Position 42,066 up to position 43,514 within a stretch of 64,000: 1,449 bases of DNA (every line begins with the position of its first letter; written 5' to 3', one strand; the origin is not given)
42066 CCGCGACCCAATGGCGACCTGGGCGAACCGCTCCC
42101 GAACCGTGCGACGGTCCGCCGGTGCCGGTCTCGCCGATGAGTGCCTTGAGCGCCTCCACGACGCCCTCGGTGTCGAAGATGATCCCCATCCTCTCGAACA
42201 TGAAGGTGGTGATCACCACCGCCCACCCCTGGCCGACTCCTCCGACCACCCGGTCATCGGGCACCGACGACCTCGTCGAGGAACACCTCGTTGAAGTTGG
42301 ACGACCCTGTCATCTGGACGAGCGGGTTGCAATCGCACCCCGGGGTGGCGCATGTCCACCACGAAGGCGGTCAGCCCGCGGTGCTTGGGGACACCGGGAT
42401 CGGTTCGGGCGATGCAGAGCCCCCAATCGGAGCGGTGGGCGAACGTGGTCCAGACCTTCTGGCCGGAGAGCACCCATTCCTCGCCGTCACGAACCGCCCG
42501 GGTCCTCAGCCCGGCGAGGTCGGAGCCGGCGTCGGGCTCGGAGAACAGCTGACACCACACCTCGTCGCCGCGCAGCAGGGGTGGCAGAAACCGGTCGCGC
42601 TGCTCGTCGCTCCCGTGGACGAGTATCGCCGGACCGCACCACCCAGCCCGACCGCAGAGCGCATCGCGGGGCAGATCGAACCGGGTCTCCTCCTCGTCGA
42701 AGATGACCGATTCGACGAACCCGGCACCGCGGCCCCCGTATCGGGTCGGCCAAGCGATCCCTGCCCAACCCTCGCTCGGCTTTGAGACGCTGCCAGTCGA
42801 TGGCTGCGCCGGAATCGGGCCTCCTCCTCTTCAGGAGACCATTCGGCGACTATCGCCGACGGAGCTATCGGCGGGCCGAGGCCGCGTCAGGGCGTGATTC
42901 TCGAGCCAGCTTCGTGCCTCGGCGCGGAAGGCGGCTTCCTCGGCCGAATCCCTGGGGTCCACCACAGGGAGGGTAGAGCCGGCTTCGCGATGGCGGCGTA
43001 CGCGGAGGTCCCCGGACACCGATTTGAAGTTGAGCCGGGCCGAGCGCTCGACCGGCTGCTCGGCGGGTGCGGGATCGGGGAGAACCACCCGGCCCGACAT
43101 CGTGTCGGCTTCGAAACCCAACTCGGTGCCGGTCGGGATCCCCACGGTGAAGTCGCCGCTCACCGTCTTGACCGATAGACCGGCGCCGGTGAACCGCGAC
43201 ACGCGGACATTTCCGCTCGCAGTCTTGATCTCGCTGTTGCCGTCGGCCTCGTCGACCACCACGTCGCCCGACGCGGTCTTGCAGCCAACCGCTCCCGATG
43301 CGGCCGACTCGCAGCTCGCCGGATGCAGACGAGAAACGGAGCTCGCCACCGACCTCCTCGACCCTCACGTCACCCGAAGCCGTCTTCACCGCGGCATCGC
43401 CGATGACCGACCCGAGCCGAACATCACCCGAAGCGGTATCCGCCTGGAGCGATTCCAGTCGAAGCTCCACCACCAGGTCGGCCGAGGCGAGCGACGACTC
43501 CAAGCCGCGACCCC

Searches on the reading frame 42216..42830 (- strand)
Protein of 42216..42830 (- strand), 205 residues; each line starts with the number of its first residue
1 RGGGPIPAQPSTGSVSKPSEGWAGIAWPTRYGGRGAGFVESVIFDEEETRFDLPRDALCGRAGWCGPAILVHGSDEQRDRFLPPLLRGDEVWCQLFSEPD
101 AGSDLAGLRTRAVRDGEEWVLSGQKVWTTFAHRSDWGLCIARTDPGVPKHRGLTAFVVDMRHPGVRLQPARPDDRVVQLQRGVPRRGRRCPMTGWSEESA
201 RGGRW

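Call 28: search_protein_families(library=pfam, max_evalue=0.001, proteins=[window:42216-42830:-])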
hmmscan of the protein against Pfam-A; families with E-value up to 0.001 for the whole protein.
window:42216-42830:- (205 aa): 2 families
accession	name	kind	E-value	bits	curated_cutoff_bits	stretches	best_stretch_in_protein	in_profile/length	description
PF02770.24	Acyl-CoA_dh_M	-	3.7e-19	69.1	33.3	1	93-171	1-79/97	Acyl-CoA dehydrogenase, middle domain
PF02771.21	Acyl-CoA_dh_N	-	2.7e-13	50.7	22.9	1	20-89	43-113/113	Acyl-CoA dehydrogenase, N-terminal domain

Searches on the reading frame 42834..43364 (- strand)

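Call 28: search_protein_families(library=pfam, max_evalue=0.001, proteins=[window:42834-43364:-])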
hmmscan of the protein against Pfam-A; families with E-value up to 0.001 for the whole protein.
window:42834-43364:- (177 aa): 1 family
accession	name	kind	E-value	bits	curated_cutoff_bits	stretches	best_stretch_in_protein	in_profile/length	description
PF13349.12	DUF4097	-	1.2e-09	38.4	22.9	1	26-109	139-223/247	Toastrack DUF4097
